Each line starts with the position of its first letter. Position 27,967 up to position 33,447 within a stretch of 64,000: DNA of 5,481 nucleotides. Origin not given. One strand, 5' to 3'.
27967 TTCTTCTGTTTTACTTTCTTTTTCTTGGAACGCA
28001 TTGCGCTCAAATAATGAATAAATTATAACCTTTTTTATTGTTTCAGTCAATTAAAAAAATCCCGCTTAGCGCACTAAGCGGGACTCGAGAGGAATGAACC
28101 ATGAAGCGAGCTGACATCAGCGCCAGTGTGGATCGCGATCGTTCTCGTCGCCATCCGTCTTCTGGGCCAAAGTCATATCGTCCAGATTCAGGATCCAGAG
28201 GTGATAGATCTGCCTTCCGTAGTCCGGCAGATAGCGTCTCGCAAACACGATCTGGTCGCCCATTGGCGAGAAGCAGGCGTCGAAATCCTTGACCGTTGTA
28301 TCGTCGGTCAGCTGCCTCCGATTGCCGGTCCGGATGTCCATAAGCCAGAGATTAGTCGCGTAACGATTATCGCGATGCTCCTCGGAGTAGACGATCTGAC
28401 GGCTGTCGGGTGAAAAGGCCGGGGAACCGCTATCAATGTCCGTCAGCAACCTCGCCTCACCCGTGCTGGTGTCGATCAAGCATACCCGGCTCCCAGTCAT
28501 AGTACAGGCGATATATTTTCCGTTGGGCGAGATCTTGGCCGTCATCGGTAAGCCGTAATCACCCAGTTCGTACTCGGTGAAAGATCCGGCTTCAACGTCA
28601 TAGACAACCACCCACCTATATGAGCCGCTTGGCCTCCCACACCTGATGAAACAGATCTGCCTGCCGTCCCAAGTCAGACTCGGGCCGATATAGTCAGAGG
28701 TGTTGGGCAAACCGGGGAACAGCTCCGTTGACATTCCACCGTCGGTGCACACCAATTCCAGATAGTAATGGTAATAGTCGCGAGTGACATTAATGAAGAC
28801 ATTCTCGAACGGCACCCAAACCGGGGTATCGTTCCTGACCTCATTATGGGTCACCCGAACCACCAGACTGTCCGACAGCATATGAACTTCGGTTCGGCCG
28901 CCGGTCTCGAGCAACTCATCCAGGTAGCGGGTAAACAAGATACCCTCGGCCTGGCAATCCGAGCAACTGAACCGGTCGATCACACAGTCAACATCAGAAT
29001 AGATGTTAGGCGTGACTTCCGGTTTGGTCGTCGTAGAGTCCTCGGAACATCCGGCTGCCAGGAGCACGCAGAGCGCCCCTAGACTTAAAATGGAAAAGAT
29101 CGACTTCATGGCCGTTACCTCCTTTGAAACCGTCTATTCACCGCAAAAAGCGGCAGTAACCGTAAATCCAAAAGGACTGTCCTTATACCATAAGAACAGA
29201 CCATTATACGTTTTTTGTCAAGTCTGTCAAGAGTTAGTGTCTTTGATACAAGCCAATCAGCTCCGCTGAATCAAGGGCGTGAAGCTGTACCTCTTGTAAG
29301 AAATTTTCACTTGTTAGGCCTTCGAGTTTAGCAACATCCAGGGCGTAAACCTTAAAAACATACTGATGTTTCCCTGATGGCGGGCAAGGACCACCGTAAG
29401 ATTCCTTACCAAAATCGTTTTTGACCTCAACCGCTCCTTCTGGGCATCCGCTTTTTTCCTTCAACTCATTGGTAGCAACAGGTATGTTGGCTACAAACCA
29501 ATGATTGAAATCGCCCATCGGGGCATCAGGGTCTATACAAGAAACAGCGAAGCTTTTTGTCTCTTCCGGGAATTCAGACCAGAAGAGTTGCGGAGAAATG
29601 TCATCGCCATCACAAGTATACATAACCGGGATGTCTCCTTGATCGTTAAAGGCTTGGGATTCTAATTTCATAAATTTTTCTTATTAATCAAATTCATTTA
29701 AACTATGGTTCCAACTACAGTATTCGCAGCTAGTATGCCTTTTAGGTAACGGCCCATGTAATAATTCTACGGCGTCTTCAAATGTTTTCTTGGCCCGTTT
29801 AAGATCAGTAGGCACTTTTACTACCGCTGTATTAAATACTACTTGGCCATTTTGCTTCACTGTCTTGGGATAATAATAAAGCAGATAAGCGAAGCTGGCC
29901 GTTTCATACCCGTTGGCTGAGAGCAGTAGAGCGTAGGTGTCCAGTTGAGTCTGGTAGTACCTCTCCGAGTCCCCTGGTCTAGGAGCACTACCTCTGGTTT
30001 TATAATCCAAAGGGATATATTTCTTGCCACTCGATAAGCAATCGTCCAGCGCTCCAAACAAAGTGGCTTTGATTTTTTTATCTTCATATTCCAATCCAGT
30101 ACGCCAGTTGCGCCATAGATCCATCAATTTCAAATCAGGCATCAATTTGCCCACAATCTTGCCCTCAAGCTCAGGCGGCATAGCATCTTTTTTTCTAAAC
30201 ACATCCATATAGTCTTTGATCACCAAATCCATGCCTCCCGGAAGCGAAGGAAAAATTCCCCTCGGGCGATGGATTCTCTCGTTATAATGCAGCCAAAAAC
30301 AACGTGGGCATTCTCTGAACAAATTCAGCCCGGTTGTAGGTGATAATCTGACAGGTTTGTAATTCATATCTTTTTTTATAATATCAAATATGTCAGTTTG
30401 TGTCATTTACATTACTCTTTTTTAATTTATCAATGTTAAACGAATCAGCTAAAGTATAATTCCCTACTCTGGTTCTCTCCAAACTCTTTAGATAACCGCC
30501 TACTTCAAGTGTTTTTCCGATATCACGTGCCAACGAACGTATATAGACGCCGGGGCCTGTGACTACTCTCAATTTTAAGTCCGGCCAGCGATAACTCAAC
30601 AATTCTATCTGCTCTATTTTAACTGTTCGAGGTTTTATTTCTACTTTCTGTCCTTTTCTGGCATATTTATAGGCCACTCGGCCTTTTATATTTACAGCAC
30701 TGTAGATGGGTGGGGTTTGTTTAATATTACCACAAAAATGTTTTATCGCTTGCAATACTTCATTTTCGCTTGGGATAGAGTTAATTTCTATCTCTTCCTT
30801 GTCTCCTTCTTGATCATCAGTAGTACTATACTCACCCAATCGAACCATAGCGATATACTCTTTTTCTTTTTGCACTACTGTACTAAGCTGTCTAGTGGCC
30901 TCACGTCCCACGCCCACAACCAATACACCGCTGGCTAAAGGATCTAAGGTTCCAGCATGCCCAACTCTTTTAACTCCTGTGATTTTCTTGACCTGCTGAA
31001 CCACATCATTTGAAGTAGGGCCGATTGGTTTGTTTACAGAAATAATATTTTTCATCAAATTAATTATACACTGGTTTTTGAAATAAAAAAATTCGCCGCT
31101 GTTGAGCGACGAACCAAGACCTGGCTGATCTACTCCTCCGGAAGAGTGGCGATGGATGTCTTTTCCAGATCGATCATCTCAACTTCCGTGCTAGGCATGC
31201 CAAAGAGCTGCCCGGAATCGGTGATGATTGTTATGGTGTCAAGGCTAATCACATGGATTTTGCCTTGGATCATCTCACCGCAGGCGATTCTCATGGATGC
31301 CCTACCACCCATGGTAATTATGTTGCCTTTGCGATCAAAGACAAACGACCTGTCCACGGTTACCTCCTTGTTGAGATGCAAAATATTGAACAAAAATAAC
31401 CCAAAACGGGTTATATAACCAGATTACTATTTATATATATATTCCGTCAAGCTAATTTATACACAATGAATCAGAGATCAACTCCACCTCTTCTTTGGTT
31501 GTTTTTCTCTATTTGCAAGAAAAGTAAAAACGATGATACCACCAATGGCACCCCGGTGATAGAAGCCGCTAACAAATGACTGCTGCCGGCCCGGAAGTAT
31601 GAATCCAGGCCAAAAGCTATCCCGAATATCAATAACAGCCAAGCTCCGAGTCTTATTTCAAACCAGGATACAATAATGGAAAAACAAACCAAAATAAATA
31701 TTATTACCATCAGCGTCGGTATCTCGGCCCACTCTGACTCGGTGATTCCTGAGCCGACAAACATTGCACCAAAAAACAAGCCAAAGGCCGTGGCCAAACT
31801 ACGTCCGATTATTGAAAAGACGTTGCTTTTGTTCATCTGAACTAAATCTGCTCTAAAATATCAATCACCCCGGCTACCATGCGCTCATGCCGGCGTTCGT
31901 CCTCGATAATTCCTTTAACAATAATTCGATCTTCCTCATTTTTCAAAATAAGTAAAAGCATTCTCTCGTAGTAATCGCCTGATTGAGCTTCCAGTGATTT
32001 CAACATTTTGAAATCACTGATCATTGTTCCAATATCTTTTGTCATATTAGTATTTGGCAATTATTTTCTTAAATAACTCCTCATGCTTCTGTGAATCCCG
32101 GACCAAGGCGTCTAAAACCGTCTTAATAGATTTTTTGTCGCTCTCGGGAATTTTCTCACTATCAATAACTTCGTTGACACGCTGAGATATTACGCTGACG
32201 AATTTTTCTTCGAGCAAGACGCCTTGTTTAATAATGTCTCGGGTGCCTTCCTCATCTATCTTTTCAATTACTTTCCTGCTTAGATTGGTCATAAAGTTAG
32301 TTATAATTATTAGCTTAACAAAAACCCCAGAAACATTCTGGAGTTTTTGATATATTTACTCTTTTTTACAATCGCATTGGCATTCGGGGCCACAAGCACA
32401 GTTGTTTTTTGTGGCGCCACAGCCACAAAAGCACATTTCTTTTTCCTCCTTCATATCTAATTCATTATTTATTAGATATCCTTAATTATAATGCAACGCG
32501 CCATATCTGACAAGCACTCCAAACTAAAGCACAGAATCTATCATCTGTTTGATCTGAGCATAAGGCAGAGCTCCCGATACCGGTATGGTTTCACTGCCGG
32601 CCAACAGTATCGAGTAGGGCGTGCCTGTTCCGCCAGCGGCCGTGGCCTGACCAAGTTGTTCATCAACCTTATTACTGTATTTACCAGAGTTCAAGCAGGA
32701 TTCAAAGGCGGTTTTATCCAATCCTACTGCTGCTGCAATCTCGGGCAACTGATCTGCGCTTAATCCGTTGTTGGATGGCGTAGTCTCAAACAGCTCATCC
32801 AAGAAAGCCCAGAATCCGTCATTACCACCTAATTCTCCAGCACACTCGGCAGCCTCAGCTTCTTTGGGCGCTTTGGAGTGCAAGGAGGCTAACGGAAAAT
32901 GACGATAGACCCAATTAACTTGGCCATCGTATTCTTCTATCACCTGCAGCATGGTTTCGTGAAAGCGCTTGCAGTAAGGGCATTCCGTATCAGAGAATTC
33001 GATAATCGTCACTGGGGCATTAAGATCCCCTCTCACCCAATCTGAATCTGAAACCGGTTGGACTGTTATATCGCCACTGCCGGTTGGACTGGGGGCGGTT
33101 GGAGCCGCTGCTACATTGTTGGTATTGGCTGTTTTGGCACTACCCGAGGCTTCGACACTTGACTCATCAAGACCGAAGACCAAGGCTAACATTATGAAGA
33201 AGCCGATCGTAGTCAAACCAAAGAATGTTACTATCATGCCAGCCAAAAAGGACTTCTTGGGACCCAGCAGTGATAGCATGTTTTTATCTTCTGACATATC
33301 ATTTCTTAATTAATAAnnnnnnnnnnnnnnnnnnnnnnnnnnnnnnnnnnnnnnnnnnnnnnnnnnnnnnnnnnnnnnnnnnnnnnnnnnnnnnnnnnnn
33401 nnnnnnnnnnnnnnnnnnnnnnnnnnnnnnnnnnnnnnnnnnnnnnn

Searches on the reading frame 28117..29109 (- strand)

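Call 37: search_protein_families(library=pfam, proteins=[window:28117-29109:-], max_evalue=0.001)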
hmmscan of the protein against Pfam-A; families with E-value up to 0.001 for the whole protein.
window:28117-29109:- (330 aa): 2 families
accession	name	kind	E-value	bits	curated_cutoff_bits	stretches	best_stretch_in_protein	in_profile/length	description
PF07676.18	PD40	-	6.7e-07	29.5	20.9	0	225-242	9-26/38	WD40-like Beta Propeller Repeat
PF00930.27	DPPIV_N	-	0.00036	19.8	22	0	234-291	2-61/354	Dipeptidyl peptidase IV (DPP IV) N-terminal region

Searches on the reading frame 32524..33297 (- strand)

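Call 37: search_protein_families(library=pfam, proteins=[window:32524-33297:-], max_evalue=0.001)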
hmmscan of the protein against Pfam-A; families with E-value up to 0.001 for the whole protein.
window:32524-33297:- (257 aa): 3 families
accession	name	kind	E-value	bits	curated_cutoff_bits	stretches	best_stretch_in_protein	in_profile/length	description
PF13462.12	Thioredoxin_4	-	6e-25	88.8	23.2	1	85-254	4-164/165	Thioredoxin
PF01323.26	DSBA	-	1.4e-16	61.3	25.6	2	167-252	106-189/191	DSBA-like thioredoxin domain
PF13098.12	Thioredoxin_2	-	4.9e-08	33.7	27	1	97-252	8-103/104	Thioredoxin-like domain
